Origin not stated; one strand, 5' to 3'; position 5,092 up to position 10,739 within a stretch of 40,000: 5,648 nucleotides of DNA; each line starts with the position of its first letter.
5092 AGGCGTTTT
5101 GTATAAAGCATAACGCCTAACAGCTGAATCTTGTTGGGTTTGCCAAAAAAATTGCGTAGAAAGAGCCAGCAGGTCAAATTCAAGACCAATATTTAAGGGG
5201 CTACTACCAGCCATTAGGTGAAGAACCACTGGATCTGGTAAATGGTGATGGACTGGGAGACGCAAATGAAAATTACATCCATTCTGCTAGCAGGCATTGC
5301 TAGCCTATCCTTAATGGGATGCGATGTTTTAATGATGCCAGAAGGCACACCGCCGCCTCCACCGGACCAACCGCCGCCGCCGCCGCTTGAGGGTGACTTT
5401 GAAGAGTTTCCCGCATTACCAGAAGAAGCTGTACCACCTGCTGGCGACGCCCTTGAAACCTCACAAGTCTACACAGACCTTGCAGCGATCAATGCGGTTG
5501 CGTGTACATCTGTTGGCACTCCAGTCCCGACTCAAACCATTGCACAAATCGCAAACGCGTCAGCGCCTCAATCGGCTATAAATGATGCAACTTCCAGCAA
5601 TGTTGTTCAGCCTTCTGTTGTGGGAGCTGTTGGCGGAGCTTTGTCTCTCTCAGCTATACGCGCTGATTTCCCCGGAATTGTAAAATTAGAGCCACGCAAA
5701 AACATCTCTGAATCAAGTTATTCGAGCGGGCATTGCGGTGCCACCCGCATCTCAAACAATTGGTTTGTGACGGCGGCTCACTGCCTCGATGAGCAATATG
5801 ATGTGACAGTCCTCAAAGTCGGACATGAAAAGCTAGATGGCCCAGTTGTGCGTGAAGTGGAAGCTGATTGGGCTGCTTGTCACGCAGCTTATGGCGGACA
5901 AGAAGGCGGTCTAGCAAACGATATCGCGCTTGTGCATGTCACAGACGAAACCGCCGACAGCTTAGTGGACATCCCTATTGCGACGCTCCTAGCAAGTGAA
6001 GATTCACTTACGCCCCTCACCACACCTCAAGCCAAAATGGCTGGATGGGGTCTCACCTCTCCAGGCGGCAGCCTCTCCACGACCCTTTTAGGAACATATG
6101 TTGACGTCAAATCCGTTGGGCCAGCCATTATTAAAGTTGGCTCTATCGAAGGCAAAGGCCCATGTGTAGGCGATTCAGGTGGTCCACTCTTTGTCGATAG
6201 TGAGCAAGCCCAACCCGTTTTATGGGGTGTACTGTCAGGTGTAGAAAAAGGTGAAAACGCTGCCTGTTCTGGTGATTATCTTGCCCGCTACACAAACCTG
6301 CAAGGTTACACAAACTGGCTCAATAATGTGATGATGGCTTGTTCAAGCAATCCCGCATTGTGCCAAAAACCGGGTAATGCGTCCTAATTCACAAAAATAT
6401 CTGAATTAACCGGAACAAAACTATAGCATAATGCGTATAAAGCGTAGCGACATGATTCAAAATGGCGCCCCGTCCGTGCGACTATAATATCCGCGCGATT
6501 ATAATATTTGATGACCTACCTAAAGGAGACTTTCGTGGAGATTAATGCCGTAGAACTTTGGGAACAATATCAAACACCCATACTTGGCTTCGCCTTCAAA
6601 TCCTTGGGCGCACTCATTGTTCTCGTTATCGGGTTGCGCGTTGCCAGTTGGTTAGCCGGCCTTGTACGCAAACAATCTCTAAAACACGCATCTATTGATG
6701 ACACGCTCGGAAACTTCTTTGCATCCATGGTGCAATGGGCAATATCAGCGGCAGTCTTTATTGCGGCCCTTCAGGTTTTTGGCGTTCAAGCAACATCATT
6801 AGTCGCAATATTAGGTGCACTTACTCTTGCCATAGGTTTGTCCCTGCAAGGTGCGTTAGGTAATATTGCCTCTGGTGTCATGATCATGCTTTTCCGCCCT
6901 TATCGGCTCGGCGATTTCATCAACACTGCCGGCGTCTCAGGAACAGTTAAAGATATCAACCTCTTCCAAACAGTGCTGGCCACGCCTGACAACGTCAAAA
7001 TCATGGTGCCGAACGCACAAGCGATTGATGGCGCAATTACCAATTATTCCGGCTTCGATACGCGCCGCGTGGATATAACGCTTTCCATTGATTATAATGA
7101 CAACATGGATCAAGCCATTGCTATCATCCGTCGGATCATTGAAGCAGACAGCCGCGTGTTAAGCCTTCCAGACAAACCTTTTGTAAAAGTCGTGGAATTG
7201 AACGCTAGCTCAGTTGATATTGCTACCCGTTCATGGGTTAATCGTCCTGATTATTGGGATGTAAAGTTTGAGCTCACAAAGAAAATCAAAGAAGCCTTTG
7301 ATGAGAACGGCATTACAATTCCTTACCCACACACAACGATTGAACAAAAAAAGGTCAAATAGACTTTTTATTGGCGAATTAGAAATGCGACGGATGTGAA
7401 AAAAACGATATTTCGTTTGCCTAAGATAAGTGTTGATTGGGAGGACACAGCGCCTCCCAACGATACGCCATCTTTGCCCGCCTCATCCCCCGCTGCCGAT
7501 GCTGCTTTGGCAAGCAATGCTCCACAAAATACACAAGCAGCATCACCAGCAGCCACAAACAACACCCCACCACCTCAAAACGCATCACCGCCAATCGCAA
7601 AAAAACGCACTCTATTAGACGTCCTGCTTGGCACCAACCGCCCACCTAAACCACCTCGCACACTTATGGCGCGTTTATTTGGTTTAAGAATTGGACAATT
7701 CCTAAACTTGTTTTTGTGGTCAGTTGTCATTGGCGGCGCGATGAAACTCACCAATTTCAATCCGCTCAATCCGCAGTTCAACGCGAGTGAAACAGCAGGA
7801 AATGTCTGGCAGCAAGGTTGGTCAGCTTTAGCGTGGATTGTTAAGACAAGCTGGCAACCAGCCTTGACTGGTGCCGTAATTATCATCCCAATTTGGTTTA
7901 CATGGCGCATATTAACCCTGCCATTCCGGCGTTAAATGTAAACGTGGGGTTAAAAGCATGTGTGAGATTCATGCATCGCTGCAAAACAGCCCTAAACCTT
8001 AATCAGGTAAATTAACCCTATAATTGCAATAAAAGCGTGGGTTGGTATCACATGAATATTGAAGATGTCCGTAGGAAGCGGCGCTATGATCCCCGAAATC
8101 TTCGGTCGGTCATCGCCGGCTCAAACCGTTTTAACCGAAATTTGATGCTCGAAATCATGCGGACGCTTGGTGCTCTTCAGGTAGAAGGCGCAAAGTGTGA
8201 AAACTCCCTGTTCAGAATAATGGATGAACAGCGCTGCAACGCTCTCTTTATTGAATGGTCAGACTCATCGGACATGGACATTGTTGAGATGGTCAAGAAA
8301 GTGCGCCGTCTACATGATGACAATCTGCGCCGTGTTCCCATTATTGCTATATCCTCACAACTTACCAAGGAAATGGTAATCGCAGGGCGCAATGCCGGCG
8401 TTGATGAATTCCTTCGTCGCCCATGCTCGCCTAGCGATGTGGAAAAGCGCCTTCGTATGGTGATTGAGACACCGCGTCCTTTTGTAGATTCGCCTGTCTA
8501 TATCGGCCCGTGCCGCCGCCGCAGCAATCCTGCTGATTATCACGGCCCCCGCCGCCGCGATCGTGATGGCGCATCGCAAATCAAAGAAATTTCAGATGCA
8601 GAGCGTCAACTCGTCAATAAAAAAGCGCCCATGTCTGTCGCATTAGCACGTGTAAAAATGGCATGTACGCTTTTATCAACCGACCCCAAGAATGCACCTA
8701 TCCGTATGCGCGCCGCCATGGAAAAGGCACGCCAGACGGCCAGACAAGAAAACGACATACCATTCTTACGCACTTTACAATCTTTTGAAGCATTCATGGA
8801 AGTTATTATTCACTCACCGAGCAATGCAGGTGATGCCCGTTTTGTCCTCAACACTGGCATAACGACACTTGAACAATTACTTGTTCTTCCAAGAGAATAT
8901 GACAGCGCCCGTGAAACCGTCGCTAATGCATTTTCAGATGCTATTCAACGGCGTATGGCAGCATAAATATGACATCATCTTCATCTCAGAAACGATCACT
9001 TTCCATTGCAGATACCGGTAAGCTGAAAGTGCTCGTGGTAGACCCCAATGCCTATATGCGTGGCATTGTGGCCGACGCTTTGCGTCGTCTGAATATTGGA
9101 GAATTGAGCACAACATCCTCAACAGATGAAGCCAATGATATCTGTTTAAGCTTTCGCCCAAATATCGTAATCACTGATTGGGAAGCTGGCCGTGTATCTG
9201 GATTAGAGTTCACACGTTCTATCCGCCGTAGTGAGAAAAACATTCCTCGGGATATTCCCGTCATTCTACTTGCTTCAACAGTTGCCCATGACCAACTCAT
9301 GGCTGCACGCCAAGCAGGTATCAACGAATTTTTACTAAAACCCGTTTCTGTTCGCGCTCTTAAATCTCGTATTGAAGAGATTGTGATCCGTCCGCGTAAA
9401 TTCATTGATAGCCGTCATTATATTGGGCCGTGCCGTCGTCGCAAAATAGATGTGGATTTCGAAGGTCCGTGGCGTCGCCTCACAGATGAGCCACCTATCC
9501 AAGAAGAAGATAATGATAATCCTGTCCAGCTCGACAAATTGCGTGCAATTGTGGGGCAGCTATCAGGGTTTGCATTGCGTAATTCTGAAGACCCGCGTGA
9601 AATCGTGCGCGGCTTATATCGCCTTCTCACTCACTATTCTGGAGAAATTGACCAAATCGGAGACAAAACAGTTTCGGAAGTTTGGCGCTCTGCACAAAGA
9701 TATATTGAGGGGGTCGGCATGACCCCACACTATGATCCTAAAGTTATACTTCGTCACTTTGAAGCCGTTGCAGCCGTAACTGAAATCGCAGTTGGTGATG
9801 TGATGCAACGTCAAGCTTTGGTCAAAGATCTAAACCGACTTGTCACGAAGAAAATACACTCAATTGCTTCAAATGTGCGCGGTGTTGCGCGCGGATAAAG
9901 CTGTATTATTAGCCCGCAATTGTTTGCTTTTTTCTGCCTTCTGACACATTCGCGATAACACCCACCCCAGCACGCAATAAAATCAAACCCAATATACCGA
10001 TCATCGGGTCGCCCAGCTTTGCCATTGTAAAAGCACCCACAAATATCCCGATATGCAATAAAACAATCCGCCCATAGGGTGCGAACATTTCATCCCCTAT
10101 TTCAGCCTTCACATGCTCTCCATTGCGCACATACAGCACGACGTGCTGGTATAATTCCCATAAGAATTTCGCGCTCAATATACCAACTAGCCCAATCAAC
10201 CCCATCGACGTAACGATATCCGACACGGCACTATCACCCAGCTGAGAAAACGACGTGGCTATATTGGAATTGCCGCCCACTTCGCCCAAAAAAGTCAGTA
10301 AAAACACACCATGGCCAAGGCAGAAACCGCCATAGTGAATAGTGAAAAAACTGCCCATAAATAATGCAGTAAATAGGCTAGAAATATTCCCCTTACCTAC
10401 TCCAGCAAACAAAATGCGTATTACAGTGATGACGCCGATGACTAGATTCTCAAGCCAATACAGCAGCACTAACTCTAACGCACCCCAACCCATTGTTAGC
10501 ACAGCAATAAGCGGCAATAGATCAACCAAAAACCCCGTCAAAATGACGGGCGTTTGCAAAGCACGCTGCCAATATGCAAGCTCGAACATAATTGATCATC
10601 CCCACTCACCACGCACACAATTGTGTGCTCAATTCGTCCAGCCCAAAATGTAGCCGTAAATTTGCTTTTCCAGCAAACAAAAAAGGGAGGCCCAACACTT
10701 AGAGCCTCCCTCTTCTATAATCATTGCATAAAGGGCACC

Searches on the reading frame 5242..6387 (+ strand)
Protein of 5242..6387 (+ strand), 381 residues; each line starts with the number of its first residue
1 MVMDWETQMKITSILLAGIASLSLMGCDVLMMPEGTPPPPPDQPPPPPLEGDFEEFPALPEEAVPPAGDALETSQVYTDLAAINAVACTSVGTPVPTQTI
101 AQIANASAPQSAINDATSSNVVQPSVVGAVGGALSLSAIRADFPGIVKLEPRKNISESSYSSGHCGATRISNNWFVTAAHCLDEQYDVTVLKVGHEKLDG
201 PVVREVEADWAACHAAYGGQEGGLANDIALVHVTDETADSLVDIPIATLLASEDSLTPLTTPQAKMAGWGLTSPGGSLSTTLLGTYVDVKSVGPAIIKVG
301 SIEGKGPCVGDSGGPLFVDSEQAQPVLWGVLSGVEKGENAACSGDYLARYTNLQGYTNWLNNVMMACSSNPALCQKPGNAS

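Call 12: search_protein_families(library=pfam, proteins=[window:5242-6387:+], max_evalue=0.001)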
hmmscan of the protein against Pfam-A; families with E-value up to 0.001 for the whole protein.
window:5242-6387:+ (381 aa): 2 families
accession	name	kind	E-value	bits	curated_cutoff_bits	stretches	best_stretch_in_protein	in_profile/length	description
PF00089.32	Trypsin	-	8e-23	81.8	20.6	1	160-360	20-220/220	Trypsin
PF13365.12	Trypsin_2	-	5.7e-05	24.3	27.6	1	170-318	6-136/144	Trypsin-like peptidase domain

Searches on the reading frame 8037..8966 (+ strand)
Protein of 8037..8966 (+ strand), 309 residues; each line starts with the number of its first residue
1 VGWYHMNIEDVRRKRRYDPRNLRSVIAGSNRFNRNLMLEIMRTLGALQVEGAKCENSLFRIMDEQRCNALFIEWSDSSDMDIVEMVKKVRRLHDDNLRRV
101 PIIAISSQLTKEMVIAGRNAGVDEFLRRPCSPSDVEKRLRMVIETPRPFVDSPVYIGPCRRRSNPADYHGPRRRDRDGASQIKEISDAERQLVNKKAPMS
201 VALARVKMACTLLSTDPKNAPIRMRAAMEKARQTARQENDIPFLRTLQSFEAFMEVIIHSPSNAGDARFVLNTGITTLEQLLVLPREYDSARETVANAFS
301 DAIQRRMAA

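Call 12: search_protein_families(library=pfam, proteins=[window:8037-8966:+], max_evalue=0.001)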
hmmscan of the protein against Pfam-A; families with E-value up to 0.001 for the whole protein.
window:8037-8966:+ (309 aa): 1 family
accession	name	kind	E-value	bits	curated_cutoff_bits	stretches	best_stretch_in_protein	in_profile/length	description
PF00072.30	Response_reg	-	1.9e-06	28.4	30.2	1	30-139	7-110/111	Response regulator receiver domain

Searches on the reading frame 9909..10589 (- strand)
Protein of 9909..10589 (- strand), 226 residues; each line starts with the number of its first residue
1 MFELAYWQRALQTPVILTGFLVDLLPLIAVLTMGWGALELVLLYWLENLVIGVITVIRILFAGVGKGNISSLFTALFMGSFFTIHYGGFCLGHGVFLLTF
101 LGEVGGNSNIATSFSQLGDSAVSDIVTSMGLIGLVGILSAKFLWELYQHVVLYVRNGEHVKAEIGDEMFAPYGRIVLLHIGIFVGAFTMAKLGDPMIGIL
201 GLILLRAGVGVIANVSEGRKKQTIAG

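Call 12: search_protein_families(library=pfam, proteins=[window:9909-10589:-], max_evalue=0.001)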
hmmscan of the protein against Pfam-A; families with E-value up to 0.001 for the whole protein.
window:9909-10589:- (226 aa): 1 family
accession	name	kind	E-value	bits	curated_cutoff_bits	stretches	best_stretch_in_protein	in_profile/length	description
PF20108.4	DUF6498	-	1.9e-45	155.1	23.7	1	8-222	4-202/207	Family of unknown function (DUF6498)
